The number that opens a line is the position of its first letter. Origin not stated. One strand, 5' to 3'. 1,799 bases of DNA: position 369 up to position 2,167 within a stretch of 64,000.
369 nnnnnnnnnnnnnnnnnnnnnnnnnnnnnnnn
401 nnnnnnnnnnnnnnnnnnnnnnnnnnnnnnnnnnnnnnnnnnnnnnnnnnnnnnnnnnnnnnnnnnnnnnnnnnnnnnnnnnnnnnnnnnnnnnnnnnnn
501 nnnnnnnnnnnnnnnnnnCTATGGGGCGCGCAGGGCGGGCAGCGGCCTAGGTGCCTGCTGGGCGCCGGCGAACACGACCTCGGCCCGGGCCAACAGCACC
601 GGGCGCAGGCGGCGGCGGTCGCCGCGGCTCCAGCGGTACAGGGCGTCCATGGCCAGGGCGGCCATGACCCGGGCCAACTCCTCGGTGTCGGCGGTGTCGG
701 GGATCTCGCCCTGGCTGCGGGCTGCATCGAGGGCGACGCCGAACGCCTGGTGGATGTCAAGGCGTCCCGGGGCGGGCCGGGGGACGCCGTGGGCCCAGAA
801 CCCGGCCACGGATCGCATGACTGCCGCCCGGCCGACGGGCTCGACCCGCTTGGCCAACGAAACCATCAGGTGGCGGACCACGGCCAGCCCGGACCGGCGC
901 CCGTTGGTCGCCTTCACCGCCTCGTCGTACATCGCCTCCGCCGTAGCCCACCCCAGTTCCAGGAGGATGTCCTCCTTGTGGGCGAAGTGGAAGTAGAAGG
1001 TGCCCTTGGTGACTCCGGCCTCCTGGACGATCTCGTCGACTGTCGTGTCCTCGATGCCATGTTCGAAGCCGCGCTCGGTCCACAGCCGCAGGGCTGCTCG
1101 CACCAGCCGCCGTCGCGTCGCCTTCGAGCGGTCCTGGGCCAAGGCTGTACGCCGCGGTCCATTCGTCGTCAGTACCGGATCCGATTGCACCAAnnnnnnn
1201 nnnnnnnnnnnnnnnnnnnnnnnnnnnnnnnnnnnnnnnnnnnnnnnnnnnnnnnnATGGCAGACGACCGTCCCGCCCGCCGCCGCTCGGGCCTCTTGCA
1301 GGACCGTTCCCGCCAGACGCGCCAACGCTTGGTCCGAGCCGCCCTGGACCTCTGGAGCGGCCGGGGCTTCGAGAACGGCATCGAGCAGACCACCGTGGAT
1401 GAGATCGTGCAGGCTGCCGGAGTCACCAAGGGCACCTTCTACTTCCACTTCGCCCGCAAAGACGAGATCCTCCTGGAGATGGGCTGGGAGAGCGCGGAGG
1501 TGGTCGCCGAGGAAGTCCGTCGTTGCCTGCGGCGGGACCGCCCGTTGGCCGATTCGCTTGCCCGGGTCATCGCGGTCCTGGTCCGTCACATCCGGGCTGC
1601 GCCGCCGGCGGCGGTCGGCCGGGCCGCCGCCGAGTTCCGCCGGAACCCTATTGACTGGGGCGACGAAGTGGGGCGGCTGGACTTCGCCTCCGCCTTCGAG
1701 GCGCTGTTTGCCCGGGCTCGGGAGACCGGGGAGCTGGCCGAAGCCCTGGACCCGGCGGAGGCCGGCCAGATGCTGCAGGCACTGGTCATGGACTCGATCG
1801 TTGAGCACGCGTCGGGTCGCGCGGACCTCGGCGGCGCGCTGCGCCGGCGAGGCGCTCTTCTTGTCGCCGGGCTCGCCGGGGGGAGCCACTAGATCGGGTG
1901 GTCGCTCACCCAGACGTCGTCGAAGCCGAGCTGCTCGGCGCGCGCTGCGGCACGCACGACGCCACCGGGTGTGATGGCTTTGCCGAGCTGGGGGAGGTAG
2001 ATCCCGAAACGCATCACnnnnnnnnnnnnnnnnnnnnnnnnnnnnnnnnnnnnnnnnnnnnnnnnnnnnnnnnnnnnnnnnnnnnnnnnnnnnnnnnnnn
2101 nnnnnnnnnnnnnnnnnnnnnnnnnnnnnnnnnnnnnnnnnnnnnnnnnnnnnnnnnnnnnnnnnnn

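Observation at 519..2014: Divergent pair of paralogous TetR genes whose 3' edge truncates an LLM oxidoreductase gene after 41 codons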

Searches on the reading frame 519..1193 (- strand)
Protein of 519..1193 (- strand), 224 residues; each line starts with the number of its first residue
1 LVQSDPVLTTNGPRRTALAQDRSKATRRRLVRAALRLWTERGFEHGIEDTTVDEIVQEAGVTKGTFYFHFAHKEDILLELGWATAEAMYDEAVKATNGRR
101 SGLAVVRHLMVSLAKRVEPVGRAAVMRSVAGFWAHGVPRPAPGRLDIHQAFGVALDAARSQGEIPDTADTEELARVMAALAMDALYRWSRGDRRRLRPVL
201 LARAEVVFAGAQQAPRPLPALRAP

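Call 6: search_protein_families(library=pfam, proteins=[window:519-1193:-], max_evalue=0.01)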
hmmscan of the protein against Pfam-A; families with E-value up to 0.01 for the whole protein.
window:519-1193:- (224 aa): 1 family
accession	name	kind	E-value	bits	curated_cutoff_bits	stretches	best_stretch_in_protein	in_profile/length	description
PF00440.29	TetR_N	-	7.9e-15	54.8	24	1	31-80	2-47/47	Bacterial regulatory proteins, tetR family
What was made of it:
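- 519..1190 (-): TetR-A, an intact TetR-family regulator of 223 aa from the GTG at 1190 (alternative TTG start at 1193). PF00440 at E=7.9e-15 (call 6).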

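Call 33: search_protein_families(library=ncbifam, proteins=[window:522-1190:-], max_evalue=0.00001)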
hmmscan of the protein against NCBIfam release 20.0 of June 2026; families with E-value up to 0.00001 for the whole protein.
window:522-1190:- (223 aa): 12 families
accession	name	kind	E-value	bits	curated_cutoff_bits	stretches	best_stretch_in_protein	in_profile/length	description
NF041196.1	ScbR_bind_reg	equivalog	8.1e-21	75.1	150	1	19-179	1-157/191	ScbR family autoregulator-binding transcription factor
NF051852.1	efflux_TF_MtrR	exception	2.6e-11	43.7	280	1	22-116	8-99/205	multidrug efflux system transcriptional repressor MtrR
NF007949.0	PRK10668.1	equivalog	1e-10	41.4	271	1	20-112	7-96/216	multidrug efflux transporter transcriptional repressor AcrR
TIGR03968.1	mycofact_TetR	equivalog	1.2e-10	41.3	224.9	1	20-76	5-57/190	mycofactocin system transcriptional regulator MftR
NF051457.1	acryl_TF_AcuR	equivalog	8.6e-10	38.2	247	1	18-75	11-64/204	acrylate utilization transcriptional regulator AcuR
NF007430.0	PRK09975.1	equivalog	1.3e-07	31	274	1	21-85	8-67/220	acrEF/envCD operon transcriptional regulator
NF050111.1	TransRegSACE7040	equivalog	7.7e-07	29.2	250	0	26-108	3-81/186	SACE_7040 family transcriptional regulator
TIGR03384.1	betaine_BetI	equivalog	9.6e-07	28.7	201.3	1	24-144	8-122/189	choline-binding transcriptional repressor BetI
NF053878.1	FATransRegFadRBac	equivalog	1.9e-06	27.8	200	1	28-84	7-59/190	fatty acid metabolism transcriptional regulator FadR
NF000040.3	Tn10_TetC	equivalog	4.6e-06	26.9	425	1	19-76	8-61/197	tetracyline resistance-associated transcriptional repressor TetC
NF053731.1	TransRegFasRMycb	equivalog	6.4e-06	26.1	330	0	23-92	10-75/199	HTH-type transcriptional activator FasR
NF001978.0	PRK00767.1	equivalog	1e-05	25.5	118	0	25-145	10-125/197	transcriptional regulator BetI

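Call 53: search_solved_structures(query=window:522-1190:-, max_evalue=0.00001)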
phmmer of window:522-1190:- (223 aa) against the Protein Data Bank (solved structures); distinct sequences matched with E-value up to 0.00001: 23.
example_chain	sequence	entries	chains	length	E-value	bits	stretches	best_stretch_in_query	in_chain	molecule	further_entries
1ui5_A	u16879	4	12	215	4.2e-11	46.4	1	19-177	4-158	A-factor receptor homolog | CprB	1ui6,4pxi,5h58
3ang_C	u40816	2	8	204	1.7e-10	44.4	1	20-189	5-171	Transcriptional repressor, TetR family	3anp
5xaz_A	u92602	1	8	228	2.2e-10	44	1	19-177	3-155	Gamma-butyrolactone receptor protein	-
5xay_A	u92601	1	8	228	8.6e-10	42.1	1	19-177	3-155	Gamma-butyrolactone receptor protein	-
2xdn_A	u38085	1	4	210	3.9e-08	36.7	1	19-187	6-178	HTH-TYPE TRANSCRIPTIONAL REGULATOR TTGR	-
7k1a_A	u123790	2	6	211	5.3e-08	36.3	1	19-187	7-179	HTH-type transcriptional regulator TtgR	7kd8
6wp7_A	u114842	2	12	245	1.1e-07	35.3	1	18-177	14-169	AvaR1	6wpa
6wp9_A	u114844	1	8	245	1.1e-07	35.2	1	18-177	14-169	AvaR1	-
2uxh_A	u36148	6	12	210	1.1e-07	35.2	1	19-187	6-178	HTH-TYPE TRANSCRIPTIONAL REGULATOR TTGR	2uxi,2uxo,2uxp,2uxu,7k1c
2qop_A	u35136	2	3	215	1.1e-07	35.2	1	20-113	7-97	HTH-type transcriptional regulator acrR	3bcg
8v90_A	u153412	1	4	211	1.3e-07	35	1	19-187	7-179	HTH-type transcriptional regulator TtgR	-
2eh3_A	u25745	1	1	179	2.2e-07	34.2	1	34-81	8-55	Transcriptional regulator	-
6srn_A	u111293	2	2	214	3.6e-07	33.5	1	7-176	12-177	TetR family transcriptional regulator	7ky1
3lhq_A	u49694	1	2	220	3.9e-07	33.4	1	20-113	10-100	AcrAB operon repressor (TetR/AcrR family)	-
7jnp_A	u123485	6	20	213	1.4e-06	31.6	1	23-115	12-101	HTH-type transcriptional regulator MtrR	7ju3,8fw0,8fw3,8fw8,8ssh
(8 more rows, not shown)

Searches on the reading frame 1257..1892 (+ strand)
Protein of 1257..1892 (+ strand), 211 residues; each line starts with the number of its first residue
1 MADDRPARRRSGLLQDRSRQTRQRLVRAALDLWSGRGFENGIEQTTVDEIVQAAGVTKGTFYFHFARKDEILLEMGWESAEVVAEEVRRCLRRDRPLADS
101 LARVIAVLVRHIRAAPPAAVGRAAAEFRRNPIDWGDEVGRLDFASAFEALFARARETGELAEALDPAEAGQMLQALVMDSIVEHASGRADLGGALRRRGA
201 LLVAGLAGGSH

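Call 6: search_protein_families(library=pfam, proteins=[window:1257-1892:+], max_evalue=0.01)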
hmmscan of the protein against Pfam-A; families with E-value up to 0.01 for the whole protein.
window:1257-1892:+ (211 aa): 1 family
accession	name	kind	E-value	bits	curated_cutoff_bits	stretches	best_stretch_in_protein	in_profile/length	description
PF00440.29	TetR_N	-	3.7e-13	49.5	24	1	39-75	11-47/47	Bacterial regulatory proteins, tetR family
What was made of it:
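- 1257..1892 (+): TetR-B, an intact TetR-family regulator of 211 aa. The C-terminal tail after ...AGL (AGGSH) is unlike all orthologues. PF00440 at E=3.7e-13 (call 6).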

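Call 9: find_encoding_contigs(protein=window:1257-1892:+, flank=10000, max_places=10)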
Protein window:1257-1892:+ (211 aa): no gene with exactly this product is on record in the collection.

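Call 18: find_related_loci(query=window:1257-1889:+, collection=metagenome_contigs, flank=6000)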
Query window:1257-1889:+ (211 aa) in metagenome_contigs; peptide patterns used: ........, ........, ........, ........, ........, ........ (x = any residue, [..] = any of these).
455 stretches matched a pattern; 181 encode a relative of the query (tblastn E <= 1e-3); the best 80 are kept; 80 distinct loci.
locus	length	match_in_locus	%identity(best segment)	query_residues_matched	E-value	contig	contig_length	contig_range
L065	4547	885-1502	68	1-206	8e-87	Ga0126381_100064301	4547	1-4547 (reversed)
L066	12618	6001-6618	59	1-206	7e-77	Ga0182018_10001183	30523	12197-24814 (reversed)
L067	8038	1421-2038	57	1-206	3e-74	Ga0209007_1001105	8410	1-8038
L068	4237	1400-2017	59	1-206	1e-72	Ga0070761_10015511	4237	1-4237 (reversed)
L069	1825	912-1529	63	1-206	4e-74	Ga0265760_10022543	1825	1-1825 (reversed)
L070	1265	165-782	61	1-206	8e-75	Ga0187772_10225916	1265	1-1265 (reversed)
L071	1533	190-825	56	1-210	2e-72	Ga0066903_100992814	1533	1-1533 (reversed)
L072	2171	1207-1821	58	1-206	7e-71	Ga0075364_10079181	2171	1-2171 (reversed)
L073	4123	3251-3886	56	1-210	4e-69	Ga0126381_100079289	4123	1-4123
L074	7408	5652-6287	56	1-210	1e-68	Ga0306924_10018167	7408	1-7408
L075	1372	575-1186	62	4-206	8e-72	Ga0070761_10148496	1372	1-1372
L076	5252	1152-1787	56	1-210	9e-68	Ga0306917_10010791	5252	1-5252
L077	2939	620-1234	58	8-210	4e-68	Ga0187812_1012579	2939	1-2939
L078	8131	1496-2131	56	1-210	1e-67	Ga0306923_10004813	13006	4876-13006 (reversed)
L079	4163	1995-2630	56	1-210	1e-67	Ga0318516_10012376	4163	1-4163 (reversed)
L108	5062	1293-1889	50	9-205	5e-53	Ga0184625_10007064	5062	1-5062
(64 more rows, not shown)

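Call 33: search_protein_families(library=ncbifam, proteins=[window:1257-1889:+], max_evalue=0.00001)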
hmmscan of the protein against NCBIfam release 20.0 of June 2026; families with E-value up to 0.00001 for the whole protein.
window:1257-1889:+ (211 aa): 10 families
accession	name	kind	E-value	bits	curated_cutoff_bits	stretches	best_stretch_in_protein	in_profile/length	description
NF041196.1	ScbR_bind_reg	equivalog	1e-22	81.2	150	1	15-178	1-159/191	ScbR family autoregulator-binding transcription factor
NF051852.1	efflux_TF_MtrR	exception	5.3e-12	46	280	1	18-91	8-77/205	multidrug efflux system transcriptional repressor MtrR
NF007430.0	PRK09975.1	equivalog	2.8e-11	42.9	274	1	18-114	9-102/220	acrEF/envCD operon transcriptional regulator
NF007949.0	PRK10668.1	equivalog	3.3e-10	39.8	271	1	17-88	8-74/216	multidrug efflux transporter transcriptional repressor AcrR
TIGR03968.1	mycofact_TetR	equivalog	6.6e-10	38.9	224.9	1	17-101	6-85/190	mycofactocin system transcriptional regulator MftR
NF053878.1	FATransRegFadRBac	equivalog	4.8e-09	36.3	200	1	39-175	18-155/190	fatty acid metabolism transcriptional regulator FadR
NF051457.1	acryl_TF_AcuR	equivalog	2.4e-08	33.5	247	1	8-94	5-87/204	acrylate utilization transcriptional regulator AcuR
NF053731.1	TransRegFasRMycb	equivalog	2.1e-07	30.9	330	1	20-94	11-81/199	HTH-type transcriptional activator FasR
TIGR03384.1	betaine_BetI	equivalog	2e-06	27.6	201.3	1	21-109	9-93/189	choline-binding transcriptional repressor BetI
NF050111.1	TransRegSACE7040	equivalog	2.2e-06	27.7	250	1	21-105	2-82/186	SACE_7040 family transcriptional regulator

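Call 43: list_cluster_members(proteins=[P0001, window:1257-1889:+, window:522-1190:-])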
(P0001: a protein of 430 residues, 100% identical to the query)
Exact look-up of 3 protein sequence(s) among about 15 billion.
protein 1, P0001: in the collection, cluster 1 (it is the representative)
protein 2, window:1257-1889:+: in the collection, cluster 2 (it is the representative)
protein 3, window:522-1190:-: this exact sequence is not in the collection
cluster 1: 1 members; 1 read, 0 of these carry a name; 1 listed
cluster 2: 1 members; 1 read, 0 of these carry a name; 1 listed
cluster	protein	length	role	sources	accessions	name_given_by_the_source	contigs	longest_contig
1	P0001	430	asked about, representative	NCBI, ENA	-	-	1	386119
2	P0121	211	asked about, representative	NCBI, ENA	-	-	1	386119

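Call 52: search_solved_structures(query=window:1257-1889:+, max_evalue=0.00001)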
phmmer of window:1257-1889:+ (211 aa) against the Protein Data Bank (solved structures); distinct sequences matched with E-value up to 0.00001: 27.
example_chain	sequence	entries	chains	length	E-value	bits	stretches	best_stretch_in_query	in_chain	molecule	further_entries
3ang_C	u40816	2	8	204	1.1e-11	48.1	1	18-111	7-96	Transcriptional repressor, TetR family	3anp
6srn_A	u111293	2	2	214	1.7e-10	44.3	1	14-191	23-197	TetR family transcriptional regulator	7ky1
1ui5_A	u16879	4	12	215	8.8e-10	41.9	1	15-72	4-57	A-factor receptor homolog | CprB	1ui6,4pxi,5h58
2w53_A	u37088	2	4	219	1.8e-09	40.9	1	22-183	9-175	REPRESSOR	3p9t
4uds_A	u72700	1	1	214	1.1e-08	38.4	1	15-100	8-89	MBDR REGULATOR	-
6wp7_A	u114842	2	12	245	2.7e-08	37.1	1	14-192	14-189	AvaR1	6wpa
5xaz_A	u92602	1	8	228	2.9e-08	37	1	15-93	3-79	Gamma-butyrolactone receptor protein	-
5xay_A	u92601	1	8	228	3.1e-08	36.9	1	15-93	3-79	Gamma-butyrolactone receptor protein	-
6wp9_A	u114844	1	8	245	4.1e-08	36.5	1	14-192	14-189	AvaR1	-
1vi0_A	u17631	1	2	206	4.9e-08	36.2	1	28-184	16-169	transcriptional regulator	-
2qop_A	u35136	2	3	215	7e-08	35.7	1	16-87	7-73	HTH-type transcriptional regulator acrR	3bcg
3whb_A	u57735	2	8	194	7.1e-08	35.7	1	38-182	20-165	Fatty acid metabolism regulator protein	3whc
7jnp_A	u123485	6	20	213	1.7e-07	34.5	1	18-97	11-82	HTH-type transcriptional regulator MtrR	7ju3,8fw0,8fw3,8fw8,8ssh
3lhq_A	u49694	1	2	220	1.7e-07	34.5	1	16-88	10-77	AcrAB operon repressor (TetR/AcrR family)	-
6of0_A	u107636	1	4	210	1.8e-07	34.4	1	18-97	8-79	HTH-type transcriptional regulator MtrR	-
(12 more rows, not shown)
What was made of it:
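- On TetR family regulators (both genes): Alignment over about 160-175 residues to solved TetRs 6srn, 1ui5 and 3ang (calls 52, 53).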

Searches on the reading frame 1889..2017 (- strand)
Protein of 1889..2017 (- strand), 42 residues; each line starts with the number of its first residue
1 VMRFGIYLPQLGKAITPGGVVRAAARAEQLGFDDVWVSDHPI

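Call 6: search_protein_families(library=pfam, proteins=[window:1889-2017:-], max_evalue=0.01)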
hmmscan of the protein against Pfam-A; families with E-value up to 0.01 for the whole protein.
window:1889-2017:- (42 aa): 1 family
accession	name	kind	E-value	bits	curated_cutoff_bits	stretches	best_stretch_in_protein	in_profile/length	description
PF00296.26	Bac_luciferase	-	3.2e-05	23.9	27.9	1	2-41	1-46/314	Luciferase-like monooxygenase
